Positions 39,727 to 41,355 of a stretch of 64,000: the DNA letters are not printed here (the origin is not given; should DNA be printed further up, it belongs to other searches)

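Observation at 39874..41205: Exosome cap subunit Csl4 fused to an RGG linker, a CxxC-x17-CxxC zinc finger and a canonical RRM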

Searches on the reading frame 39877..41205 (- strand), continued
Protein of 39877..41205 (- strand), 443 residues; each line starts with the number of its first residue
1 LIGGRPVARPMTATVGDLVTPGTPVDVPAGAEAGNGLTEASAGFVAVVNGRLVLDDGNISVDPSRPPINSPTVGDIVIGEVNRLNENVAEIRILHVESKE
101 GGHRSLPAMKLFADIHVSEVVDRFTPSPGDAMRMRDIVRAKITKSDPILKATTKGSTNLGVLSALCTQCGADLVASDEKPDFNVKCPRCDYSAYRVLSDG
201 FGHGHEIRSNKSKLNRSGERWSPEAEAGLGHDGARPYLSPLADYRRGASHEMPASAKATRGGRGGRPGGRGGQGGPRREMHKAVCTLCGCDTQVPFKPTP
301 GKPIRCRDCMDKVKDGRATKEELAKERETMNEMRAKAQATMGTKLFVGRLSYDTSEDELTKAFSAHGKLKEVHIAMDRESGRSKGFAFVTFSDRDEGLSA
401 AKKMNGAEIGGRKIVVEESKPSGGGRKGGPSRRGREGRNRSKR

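Call 45: search_protein_families(library=pfam, proteins=[P0124, P0125, P0126, P0128, P0129, P0130, P0132, P0133, P0147, P0071], max_evalue=0.001)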
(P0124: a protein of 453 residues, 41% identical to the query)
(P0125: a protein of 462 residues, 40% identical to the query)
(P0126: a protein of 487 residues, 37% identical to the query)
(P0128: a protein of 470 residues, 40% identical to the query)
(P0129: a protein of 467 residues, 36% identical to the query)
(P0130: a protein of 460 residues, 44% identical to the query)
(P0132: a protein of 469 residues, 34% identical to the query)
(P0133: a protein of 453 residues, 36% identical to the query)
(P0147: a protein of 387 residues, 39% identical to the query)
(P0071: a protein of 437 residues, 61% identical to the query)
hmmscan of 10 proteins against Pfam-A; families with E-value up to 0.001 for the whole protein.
P0124 (453 aa): 5 families
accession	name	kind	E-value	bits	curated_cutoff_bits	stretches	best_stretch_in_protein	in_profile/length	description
PF00076.28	RRM_1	-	1.7e-41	140.4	20.7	2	259-329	1-70/70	RNA recognition motif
PF16367.11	RRM_7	-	2.5e-09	37.4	27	1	348-386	2-39/94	RNA recognition motif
PF14382.12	ECR1_N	-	7.7e-08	32.4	27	1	6-42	2-38/38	Exosome complex exonuclease RRP4 N-terminal region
PF08777.17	RRM_3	-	0.00065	20.2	22.9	0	259-324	4-63/102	RNA binding motif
PF03880.21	DbpA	-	0.00086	19.7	25.6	0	391-421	41-71/72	DbpA RNA binding domain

P0125 (462 aa): 7 families
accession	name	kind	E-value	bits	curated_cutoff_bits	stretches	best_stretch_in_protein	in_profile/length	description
PF00076.28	RRM_1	-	2.5e-44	149.4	20.7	2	267-336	1-69/70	RNA recognition motif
PF16367.11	RRM_7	-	1.2e-10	41.6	27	1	265-296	2-32/94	RNA recognition motif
PF03880.21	DbpA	-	1.6e-06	28.5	25.6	0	402-431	41-70/72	DbpA RNA binding domain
PF08777.17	RRM_3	-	3.7e-06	27.4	22.9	0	269-331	6-64/102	RNA binding motif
PF13893.12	RRM_5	-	1e-05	25.7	27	0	357-438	25-103/125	RNA recognition motif. (a.k.a. RRM, RBD, or RNP domain)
PF14382.12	ECR1_N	-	7.6e-05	22.9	27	1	20-55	2-37/38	Exosome complex exonuclease RRP4 N-terminal region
PF16842.11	RRM_occluded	-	0.00014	22.1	30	0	371-435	14-74/79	Occluded RNA-recognition motif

P0126 (487 aa): 5 families
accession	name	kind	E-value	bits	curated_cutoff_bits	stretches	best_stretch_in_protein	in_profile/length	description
PF00076.28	RRM_1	-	8.7e-40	134.9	20.7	2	269-339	1-70/70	RNA recognition motif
PF16367.11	RRM_7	-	3.7e-07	30.5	27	0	370-398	1-29/94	RNA recognition motif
PF16842.11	RRM_occluded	-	2.2e-05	24.7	30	0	278-340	13-70/79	Occluded RNA-recognition motif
PF24475.1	RBD_DEAH11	-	0.00028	21.4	28.4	0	301-341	72-111/115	DEAH11-like, RNA-binding domain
PF08777.17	RRM_3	-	0.00056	20.4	22.9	0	271-332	6-61/102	RNA binding motif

P0128 (470 aa): 5 families
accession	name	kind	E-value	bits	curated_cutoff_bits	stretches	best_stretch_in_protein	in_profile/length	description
PF00076.28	RRM_1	-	7.7e-39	131.8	20.7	2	351-420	1-69/70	RNA recognition motif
PF24475.1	RBD_DEAH11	-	1.9e-08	34.9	28.4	0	282-327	69-113/115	DEAH11-like, RNA-binding domain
PF14382.12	ECR1_N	-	1.4e-05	25.2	27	1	17-53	1-37/38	Exosome complex exonuclease RRP4 N-terminal region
PF25701.1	RRM_YTH1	-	3e-05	24.2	35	0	350-415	4-64/75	YTH1-like RRM domain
PF13893.12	RRM_5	-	0.00046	20.3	27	0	293-326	65-98/125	RNA recognition motif. (a.k.a. RRM, RBD, or RNP domain)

P0129 (467 aa): 5 families
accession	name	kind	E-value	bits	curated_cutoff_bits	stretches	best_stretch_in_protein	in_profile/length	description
PF00076.28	RRM_1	-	3.5e-39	132.9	20.7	2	259-327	1-69/70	RNA recognition motif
PF16367.11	RRM_7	-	4.6e-06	27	27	0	257-283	2-28/94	RNA recognition motif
PF14382.12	ECR1_N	-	1.9e-05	24.8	27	1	5-38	1-34/38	Exosome complex exonuclease RRP4 N-terminal region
PF16842.11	RRM_occluded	-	4.8e-05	23.6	30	0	263-329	8-70/79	Occluded RNA-recognition motif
PF13893.12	RRM_5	-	0.0002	21.5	27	0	362-428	40-102/125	RNA recognition motif. (a.k.a. RRM, RBD, or RNP domain)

P0130 (460 aa): 2 families
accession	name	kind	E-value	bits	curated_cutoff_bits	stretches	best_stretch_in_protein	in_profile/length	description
PF23477.1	zf_Tbcl_2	-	1.4e-21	76.4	27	2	300-330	4-34/37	Probable treble clef zinc finger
PF12773.13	DZR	-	0.00063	20.3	27.3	0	150-175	14-32/45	Double zinc ribbon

P0132 (469 aa): 2 families
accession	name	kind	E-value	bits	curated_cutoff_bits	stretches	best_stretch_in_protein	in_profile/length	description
PF00076.28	RRM_1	-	2.5e-36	123.8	20.7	2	274-342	1-69/70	RNA recognition motif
PF14382.12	ECR1_N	-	5e-10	39.4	27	1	20-57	1-38/38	Exosome complex exonuclease RRP4 N-terminal region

P0133 (453 aa): 4 families
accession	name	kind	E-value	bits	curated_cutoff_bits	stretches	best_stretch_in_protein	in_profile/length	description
PF00076.28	RRM_1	-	2.3e-38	130.3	20.7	2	257-325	1-69/70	RNA recognition motif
PF16367.11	RRM_7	-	1.5e-07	31.8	27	0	255-314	2-68/94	RNA recognition motif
PF03880.21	DbpA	-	0.00042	20.7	25.6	0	305-328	48-71/72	DbpA RNA binding domain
PF14382.12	ECR1_N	-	0.0007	19.8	27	0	5-40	1-36/38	Exosome complex exonuclease RRP4 N-terminal region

P0147 (387 aa): 2 families
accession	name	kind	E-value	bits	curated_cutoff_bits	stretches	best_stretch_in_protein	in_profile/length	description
PF00076.28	RRM_1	-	1.3e-16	60.7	20.7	1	242-311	1-69/70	RNA recognition motif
PF14382.12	ECR1_N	-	0.00073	19.7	27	0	4-40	1-36/38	Exosome complex exonuclease RRP4 N-terminal region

P0071 (437 aa): 3 families
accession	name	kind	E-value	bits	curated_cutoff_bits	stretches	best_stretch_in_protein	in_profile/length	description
PF00076.28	RRM_1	-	1.1e-20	73.7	20.7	1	349-418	1-69/70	RNA recognition motif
PF23477.1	zf_Tbcl_2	-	2.1e-12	46.9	27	1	282-316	1-35/37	Probable treble clef zinc finger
PF16367.11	RRM_7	-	4.8e-06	26.9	27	1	348-412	3-73/94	RNA recognition motif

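Call 46: find_encoding_contigs(protein=P0130, flank=10000, max_places=1)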
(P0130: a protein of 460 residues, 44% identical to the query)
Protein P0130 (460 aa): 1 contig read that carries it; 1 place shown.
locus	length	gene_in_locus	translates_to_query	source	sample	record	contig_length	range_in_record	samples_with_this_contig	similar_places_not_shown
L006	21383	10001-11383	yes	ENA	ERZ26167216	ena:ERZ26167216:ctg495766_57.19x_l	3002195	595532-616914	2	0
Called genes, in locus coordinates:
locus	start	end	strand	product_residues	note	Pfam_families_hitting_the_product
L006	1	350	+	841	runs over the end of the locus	-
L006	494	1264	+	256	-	PF00535:Glycos_transf_2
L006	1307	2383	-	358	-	PF01073:3Beta_HSD, PF01370:Epimerase, PF02719:Polysacc_synt_2, PF04321:RmlD_sub_bind, PF16363:GDP_Man_Dehyd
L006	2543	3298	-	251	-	-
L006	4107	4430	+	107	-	-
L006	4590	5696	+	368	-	PF01118:Semialdhyde_dh, PF02774:Semialdhyde_dhC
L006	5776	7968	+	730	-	-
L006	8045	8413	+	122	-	-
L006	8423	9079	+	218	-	PF06325:PrmA, PF05175:MTS (weak), PF03602:Cons_hypoth95 (weak)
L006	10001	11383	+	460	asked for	PF23477:zf_Tbcl_2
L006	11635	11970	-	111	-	-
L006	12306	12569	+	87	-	-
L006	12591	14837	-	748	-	-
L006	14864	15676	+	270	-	PF00106:adh_short, PF01370:Epimerase (faint), PF13561:adh_short_C2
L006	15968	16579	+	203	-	PF13561:adh_short_C2 (faint), PF00106:adh_short (weak)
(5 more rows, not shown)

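Call 47: find_encoding_contigs(protein=P0132, flank=10000, max_places=1)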
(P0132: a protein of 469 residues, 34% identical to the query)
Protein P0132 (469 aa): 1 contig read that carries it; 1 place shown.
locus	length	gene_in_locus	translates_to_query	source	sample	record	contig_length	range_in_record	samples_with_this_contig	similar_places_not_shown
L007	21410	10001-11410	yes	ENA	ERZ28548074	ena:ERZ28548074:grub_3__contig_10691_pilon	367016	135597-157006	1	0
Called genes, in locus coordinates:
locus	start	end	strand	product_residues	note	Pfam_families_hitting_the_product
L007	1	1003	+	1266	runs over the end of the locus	PF00801:PKD (faint)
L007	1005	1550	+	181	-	-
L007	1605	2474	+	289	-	-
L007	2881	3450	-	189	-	PF02545:Maf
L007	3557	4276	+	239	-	PF06745:ATPase, PF13481:AAA_25, PF23442:DUF7125 (weak)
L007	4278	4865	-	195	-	PF01551:Peptidase_M23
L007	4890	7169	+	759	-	-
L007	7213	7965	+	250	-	PF00535:Glycos_transf_2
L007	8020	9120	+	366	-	-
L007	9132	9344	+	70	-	PF13240:Zn_Ribbon_1 (weak)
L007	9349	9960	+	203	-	PF10294:Methyltransf_16 (weak), PF03602:Cons_hypoth95, PF05175:MTS, PF06325:PrmA, PF13649:Methyltransf_25 (weak), PF13847:Methyltransf_31 (weak)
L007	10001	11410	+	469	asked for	PF14382:ECR1_N, PF00076:RRM_1, PF28441:RRM_11 (faint), PF00076:RRM_1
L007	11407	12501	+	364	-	PF04055:Radical_SAM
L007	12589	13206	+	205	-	-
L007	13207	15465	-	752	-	PF01702:TGT, PF14810:TGT_C2 (weak), PF01472:PUA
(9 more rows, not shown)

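Call 48: find_encoding_contigs(protein=P0129, flank=10000, max_places=1)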
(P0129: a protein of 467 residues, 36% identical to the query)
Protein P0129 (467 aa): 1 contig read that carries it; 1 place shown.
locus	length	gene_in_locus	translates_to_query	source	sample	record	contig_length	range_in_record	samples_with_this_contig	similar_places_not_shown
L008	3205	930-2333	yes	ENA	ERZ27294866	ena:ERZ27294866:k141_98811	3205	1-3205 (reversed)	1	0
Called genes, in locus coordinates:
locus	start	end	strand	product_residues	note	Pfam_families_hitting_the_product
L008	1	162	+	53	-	?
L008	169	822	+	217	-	PF03602:Cons_hypoth95, PF05175:MTS, PF06325:PrmA, PF13847:Methyltransf_31 (weak)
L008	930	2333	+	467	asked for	PF00076:RRM_1, PF16367:RRM_7 (faint), PF00076:RRM_1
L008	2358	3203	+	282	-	?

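Call 53: list_cluster_members(proteins=[P0186, P0195, P0208, P0218, P0238, P0205, P0136, P0138, P0142, P0170])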
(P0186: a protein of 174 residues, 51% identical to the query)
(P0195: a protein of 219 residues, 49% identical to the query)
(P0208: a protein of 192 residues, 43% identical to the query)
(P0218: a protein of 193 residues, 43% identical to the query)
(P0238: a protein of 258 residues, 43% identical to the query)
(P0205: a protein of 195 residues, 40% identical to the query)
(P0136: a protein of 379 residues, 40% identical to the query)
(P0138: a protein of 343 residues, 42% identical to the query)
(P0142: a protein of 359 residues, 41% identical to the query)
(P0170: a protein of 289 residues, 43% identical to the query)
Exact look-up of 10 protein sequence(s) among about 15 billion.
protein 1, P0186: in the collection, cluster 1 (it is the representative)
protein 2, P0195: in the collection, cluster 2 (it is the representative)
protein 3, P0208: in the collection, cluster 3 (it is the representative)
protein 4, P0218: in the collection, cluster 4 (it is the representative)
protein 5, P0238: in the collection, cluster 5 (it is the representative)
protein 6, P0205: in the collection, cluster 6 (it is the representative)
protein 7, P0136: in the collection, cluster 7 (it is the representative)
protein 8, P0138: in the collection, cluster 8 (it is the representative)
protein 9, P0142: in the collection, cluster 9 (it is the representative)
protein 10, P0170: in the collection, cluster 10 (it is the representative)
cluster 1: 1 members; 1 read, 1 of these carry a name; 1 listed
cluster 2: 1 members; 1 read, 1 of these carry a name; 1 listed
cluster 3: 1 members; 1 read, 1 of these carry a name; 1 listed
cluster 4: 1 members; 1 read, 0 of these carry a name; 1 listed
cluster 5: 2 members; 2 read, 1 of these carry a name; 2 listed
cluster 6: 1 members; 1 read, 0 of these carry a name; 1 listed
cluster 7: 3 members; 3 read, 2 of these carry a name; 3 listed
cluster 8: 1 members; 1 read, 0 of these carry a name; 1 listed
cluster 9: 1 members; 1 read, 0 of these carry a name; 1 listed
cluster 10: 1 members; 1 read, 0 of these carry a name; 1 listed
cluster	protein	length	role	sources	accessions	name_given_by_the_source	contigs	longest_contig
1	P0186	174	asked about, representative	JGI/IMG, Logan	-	nucleolin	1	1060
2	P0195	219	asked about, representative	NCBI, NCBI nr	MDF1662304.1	MAG: RNA-binding protein [Planctomycetota bacterium] | RNA-binding protein [Planctomycetota bacterium]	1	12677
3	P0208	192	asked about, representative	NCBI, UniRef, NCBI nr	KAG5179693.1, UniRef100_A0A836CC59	chloroplast 29 kDa ribonucleoprotein [Tribonema minus] | Chloroplast 29 kDa ribonucleoprotein n=1 Tax=Tribonema minus TaxID=303371 ...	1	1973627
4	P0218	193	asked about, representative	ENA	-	-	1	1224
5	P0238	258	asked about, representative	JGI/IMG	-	nucleolin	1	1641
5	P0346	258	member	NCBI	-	-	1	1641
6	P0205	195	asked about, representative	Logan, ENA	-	-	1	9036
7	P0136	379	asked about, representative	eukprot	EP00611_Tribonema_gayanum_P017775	TRINITY_DN3063_c0_g1_i1.p1 TRINITY_DN3063_c0_g1~~TRINITY_DN3063_c0_g1_i1.p1 ORF ...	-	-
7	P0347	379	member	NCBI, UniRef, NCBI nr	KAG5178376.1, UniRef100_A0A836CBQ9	hypothetical protein JKP88DRAFT_225332 [Tribonema minus] | RRM domain-containing protein n=1 Tax=Tribonema minus TaxID=303371 RepID=A0A836CBQ9_9STRA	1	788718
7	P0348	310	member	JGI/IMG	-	-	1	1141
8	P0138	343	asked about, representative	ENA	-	-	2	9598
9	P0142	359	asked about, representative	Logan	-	-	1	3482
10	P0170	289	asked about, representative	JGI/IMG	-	-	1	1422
